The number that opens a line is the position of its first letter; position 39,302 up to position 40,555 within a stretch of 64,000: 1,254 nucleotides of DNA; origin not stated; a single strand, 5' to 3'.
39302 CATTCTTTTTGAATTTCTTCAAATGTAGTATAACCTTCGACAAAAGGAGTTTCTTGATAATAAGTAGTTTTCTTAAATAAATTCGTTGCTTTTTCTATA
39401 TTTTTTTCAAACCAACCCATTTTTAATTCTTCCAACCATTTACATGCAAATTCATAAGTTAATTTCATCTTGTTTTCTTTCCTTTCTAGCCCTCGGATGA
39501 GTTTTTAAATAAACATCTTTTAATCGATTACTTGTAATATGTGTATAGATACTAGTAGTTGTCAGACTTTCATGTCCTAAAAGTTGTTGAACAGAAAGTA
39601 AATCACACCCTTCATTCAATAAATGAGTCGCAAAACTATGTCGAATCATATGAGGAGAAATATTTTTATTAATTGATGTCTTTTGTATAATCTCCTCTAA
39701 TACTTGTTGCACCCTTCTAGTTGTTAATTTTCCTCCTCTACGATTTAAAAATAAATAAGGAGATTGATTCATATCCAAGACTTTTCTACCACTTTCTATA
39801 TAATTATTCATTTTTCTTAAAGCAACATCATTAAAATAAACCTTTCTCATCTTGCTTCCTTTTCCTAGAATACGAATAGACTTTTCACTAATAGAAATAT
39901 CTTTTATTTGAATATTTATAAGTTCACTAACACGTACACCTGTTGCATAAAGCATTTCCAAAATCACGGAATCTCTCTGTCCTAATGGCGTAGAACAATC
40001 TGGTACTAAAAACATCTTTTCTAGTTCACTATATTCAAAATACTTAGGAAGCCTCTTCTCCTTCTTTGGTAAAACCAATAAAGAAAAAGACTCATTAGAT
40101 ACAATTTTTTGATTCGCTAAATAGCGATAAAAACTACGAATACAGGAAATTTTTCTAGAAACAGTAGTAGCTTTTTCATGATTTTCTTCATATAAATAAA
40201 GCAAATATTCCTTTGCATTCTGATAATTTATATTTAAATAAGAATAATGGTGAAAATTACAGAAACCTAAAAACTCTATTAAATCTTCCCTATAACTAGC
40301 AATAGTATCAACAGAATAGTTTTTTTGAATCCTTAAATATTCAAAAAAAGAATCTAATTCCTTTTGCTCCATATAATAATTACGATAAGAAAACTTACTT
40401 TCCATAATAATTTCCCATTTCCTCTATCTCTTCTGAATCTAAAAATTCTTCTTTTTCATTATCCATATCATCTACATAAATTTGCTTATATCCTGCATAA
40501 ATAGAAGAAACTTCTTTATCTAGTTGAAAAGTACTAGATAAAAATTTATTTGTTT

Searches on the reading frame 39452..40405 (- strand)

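Call 5: search_protein_families(library=pfam, proteins=[window:39452-40405:-])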
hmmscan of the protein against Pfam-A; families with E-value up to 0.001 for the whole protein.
window:39452-40405:- (317 aa): 3 families
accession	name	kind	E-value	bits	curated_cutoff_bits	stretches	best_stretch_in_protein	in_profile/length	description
PF00589.27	Phage_integrase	-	4.9e-42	144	27.1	1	128-292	8-170/172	Phage integrase family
PF02899.23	Phage_int_SAM_1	-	6e-17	62.1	22.3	1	17-100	1-83/83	Phage integrase, N-terminal SAM-like domain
PF13495.12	Phage_int_SAM_4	-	3.9e-07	30.8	27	1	17-100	2-82/85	Phage integrase, N-terminal SAM-like domain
